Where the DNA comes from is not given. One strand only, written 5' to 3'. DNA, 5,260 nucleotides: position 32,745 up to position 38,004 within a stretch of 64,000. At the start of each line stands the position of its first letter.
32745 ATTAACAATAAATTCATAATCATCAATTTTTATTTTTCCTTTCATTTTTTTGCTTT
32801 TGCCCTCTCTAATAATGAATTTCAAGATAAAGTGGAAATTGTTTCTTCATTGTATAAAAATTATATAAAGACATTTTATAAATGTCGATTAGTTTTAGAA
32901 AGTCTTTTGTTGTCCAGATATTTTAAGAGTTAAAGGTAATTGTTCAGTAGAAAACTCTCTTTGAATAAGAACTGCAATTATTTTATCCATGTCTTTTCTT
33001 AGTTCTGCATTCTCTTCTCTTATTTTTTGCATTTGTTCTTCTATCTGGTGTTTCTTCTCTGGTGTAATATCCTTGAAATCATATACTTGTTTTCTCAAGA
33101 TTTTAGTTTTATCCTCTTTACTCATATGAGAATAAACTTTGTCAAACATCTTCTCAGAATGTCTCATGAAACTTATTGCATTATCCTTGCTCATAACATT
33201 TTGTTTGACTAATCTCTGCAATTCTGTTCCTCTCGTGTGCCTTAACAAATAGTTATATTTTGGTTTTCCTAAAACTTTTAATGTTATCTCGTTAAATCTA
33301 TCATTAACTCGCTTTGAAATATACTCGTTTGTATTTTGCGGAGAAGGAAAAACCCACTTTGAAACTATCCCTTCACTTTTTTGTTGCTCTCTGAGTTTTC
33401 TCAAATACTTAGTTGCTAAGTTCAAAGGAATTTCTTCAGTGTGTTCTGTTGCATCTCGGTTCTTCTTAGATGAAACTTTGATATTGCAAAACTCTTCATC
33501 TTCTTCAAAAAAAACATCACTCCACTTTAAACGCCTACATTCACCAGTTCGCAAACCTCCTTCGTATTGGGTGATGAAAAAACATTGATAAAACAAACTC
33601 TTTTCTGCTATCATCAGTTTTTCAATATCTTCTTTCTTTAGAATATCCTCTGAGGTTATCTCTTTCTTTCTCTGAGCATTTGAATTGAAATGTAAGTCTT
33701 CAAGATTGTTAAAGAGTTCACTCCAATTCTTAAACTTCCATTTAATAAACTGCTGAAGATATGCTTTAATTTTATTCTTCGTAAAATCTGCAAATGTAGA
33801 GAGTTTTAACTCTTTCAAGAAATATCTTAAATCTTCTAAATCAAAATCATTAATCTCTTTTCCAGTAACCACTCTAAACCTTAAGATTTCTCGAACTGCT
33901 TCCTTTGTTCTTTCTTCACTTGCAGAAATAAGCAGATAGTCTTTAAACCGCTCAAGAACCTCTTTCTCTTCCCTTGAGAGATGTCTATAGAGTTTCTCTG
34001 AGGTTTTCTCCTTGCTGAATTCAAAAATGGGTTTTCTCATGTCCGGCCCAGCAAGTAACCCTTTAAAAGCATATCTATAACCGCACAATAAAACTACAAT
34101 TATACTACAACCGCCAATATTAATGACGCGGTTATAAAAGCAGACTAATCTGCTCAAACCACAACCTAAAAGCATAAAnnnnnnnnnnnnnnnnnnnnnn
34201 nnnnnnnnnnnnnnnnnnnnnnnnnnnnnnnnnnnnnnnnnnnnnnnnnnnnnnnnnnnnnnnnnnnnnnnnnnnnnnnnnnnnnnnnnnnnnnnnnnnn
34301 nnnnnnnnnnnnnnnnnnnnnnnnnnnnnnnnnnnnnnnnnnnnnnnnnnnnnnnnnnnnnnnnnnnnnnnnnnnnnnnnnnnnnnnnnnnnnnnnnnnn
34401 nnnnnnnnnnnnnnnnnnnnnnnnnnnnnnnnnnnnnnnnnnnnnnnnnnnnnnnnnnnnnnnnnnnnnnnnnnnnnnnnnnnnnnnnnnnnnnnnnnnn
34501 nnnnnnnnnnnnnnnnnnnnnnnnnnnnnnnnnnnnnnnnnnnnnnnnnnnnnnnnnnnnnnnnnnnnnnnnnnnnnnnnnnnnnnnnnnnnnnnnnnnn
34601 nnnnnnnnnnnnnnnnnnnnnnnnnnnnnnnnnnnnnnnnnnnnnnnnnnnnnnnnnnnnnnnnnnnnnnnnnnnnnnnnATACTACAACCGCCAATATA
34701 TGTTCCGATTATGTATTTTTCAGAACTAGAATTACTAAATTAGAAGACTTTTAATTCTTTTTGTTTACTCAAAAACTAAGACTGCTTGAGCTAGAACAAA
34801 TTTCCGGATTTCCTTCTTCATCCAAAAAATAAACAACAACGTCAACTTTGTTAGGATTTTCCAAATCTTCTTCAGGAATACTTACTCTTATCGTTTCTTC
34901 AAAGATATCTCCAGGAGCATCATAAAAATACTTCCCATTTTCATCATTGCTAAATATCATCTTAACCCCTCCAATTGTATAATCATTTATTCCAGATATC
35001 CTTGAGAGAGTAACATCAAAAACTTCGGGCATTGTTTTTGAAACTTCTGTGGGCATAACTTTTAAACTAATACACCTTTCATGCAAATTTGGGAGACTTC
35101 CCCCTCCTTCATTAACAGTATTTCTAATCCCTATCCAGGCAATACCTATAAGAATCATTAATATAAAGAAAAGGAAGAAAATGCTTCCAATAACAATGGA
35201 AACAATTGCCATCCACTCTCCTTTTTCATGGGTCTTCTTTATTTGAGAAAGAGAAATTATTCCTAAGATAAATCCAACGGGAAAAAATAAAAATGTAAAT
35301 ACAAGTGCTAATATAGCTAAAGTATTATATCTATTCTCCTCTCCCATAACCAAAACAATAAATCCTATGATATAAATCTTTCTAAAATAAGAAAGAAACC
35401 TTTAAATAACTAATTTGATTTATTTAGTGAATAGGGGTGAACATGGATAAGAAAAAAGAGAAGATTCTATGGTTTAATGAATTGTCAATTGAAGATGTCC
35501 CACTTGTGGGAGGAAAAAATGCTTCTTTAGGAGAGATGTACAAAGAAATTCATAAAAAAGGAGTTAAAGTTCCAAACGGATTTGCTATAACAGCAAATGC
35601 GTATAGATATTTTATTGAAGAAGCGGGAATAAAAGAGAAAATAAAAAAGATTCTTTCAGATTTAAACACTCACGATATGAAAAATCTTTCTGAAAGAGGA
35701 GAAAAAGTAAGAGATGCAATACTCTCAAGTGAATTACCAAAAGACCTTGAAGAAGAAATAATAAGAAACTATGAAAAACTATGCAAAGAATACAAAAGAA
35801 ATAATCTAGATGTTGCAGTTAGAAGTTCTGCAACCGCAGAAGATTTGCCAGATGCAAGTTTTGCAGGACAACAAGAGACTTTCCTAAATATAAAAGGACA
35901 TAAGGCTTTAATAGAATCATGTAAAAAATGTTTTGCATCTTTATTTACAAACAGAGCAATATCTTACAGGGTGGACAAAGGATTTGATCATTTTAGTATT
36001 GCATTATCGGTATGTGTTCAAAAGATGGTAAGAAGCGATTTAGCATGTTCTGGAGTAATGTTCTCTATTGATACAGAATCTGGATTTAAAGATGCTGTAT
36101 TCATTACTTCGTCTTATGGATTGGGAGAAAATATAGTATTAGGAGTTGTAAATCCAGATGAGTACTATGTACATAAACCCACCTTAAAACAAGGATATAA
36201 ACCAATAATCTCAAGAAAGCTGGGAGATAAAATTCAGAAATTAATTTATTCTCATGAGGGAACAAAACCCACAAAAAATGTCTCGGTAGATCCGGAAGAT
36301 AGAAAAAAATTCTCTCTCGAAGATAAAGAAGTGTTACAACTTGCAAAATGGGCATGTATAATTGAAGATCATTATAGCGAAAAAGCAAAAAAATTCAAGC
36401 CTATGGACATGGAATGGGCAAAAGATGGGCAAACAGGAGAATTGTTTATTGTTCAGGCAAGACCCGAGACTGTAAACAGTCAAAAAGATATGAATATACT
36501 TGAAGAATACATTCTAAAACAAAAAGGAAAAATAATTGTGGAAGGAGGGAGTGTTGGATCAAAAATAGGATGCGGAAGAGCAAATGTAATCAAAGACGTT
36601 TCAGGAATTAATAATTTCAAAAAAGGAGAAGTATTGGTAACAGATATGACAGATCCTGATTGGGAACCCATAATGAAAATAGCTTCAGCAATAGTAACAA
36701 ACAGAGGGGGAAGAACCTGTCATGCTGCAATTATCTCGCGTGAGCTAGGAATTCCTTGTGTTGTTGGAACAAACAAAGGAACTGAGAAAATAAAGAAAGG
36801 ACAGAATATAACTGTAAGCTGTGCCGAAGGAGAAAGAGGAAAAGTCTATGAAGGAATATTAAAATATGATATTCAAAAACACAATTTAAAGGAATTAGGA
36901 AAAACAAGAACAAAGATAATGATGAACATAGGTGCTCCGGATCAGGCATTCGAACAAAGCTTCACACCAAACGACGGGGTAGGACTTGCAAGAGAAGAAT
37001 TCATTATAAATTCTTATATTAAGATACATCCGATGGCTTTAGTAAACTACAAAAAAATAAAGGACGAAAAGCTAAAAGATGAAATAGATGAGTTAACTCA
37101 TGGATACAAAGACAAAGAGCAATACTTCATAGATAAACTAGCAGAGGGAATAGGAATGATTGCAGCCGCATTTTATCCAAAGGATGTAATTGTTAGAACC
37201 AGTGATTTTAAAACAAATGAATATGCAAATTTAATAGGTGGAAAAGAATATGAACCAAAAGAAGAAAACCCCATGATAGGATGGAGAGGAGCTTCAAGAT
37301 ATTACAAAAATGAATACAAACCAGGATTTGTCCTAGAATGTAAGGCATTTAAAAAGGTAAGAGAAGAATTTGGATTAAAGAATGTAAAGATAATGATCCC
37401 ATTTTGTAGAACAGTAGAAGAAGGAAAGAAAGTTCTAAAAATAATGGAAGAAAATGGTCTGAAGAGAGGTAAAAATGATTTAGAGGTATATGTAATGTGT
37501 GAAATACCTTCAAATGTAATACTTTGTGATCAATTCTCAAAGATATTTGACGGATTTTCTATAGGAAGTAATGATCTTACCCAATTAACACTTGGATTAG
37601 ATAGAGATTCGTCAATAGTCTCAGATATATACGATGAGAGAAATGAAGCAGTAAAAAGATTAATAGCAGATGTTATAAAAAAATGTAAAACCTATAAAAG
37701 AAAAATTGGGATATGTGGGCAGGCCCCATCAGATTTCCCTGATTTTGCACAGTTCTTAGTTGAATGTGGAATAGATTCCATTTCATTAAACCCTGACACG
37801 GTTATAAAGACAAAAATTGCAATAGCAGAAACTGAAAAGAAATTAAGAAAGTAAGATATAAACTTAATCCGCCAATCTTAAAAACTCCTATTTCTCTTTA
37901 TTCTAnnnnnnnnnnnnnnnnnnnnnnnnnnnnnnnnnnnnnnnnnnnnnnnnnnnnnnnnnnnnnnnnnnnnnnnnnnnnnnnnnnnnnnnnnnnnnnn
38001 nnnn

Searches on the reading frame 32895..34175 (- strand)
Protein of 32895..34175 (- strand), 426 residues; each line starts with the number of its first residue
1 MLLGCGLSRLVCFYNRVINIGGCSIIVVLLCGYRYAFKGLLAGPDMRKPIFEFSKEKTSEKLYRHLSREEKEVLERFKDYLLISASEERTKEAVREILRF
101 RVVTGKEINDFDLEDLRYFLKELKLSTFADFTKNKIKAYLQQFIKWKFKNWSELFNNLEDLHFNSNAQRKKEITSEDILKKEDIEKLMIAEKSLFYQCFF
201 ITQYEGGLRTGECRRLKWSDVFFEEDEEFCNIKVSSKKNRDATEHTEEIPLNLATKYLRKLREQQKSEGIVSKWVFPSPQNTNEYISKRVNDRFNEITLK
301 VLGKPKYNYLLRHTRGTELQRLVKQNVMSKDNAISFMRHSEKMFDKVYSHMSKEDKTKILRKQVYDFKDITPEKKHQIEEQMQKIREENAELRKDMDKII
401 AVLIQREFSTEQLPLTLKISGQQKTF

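Call 3: search_protein_families(library=pfam, proteins=[window:32895-34175:-], max_evalue=1)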
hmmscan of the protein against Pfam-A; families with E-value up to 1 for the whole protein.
window:32895-34175:- (426 aa): 6 families
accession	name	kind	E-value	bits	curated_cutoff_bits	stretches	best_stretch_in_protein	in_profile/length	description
PF00589.27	Phage_integrase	-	3.3e-11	43.7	27.1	1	179-351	3-168/172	Phage integrase family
PF22740.1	PapZ_C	-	0.014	16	27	1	299-359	24-82/121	RapZ C-terminal domain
PF11304.13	DUF3106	-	0.033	15.1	24.3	1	346-396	35-84/104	Protein of unknown function (DUF3106)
PF14842.11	FliG_N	-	0.18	12.9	25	1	343-412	19-87/104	FliG N-terminal domain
PF01895.24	PhoU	-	0.19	12.5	23.5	1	338-403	6-69/89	PhoU domain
PF13270.11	CCDC28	-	0.91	10.3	25.6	1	125-188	11-77/88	Coiled-coil domain-containing protein 28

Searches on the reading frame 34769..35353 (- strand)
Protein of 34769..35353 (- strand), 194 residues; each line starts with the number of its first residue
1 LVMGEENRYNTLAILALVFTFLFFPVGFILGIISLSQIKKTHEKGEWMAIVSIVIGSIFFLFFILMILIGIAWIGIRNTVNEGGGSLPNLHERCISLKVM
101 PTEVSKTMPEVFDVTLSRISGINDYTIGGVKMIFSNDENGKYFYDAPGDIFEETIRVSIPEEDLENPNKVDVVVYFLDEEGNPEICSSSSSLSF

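Call 34: search_protein_families(library=pfam, proteins=[window:34769-35353:-], max_evalue=0.1)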
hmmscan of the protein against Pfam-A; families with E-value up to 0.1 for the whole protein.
window:34769-35353:- (194 aa): 4 families
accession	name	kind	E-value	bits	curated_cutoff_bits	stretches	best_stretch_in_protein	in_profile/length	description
PF13828.11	DUF4190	-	1.3e-11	44.5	35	1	12-65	8-61/62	Domain of unknown function (DUF4190)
PF21976.1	SMIM43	-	0.0047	17.3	27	0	50-87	6-43/63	Small integral membrane protein 43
PF01529.25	DHHC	-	0.026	15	28.7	1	14-72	52-118/133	DHHC palmitoyltransferase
PF06687.17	SUR7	-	0.032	14.3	29.6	1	13-82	113-173/201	SUR7/PalI family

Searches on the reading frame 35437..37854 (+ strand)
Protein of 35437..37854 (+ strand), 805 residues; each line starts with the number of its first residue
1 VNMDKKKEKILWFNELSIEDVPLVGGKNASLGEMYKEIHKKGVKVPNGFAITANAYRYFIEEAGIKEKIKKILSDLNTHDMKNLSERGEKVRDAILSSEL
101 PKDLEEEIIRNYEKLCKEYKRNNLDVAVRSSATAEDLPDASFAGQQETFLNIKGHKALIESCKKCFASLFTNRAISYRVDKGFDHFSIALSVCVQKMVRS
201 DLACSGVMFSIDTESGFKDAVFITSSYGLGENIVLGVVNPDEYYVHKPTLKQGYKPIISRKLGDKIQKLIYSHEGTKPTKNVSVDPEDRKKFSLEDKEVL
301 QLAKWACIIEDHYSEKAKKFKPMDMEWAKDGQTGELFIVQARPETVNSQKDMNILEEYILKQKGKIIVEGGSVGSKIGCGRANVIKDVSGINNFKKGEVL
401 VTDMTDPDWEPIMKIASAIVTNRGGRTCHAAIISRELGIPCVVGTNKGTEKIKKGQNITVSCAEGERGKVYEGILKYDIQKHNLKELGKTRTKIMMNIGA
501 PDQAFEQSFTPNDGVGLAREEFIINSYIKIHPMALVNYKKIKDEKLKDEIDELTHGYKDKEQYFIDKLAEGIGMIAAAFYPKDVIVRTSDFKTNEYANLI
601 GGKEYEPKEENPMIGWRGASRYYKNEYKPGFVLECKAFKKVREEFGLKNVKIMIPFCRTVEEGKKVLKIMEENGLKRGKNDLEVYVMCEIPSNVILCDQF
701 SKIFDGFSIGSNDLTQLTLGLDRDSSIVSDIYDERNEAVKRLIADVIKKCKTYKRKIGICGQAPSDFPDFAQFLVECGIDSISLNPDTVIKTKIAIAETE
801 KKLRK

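Call 81: search_protein_families(library=ncbifam, proteins=[window:35437-37854:+], max_evalue=0.00001)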
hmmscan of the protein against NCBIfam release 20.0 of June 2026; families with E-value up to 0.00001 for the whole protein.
window:35437-37854:+ (805 aa): 26 families (the best 25 are shown)
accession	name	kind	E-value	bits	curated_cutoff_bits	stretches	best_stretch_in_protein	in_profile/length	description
NF005057.0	PRK06464.1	equivalog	0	1261.6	598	1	5-803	2-792/798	phosphoenolpyruvate synthase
TIGR01418.1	PEP_synth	equivalog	0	1237.1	739.75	1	10-801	2-784/784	pyruvate, water dikinase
NF004878.0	PRK06241.1-3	subfamily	1.7e-105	354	945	2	8-345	3-312/891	phosphoenolpyruvate synthase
NF004877.0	PRK06241.1-2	subfamily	1.7e-95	321.1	866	2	8-345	3-313/869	phosphoenolpyruvate synthase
NF041857.1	RIF_Ptrans_rph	equivalog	7e-92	309.2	999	2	10-345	3-311/864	rifamycin-inactivating phosphotransferase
NF004879.0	PRK06241.1-4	equivalog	4.1e-88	296.5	976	2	10-345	5-313/868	phosphoenolpyruvate synthase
NF052631.1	prodigiosin_PigC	equivalog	1.1e-75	255.2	1300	2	23-354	15-307/883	prodigiosin ligase PigC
NF052632.1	undecylprod_RedH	equivalog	1.2e-73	248.5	1350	2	18-366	11-315/880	undecylprodigiosin ligase RedH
NF004881.0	PRK06241.2-2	equivalog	4.6e-69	233.6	883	2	20-350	15-316/898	phosphoenolpyruvate synthase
NF004880.0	PRK06241.2-1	equivalog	1.5e-65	221.7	972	2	10-249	4-227/837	phosphoenolpyruvate synthase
NF000283.1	RPH_KJ151292.1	equivalog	1.7e-61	208.5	1700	2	23-346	19-315/865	rifamycin-inactivating phosphotransferase Rph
NF004883.0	PRK06241.2-4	equivalog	6.9e-59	199.9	1063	2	25-354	33-337/928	phosphoenolpyruvate synthase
TIGR01417.1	PTS_I_fam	equivalog_domain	4.3e-43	147.6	341.7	2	582-801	326-541/565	phosphoenolpyruvate--protein phosphotransferase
NF004882.0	PRK06241.2-3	equivalog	5.4e-37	127.3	850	2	25-246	13-217/827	phosphoenolpyruvate synthase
TIGR01828.1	pyru_phos_dikin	equivalog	4e-36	124.3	843.45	1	395-798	416-862/865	pyruvate, phosphate dikinase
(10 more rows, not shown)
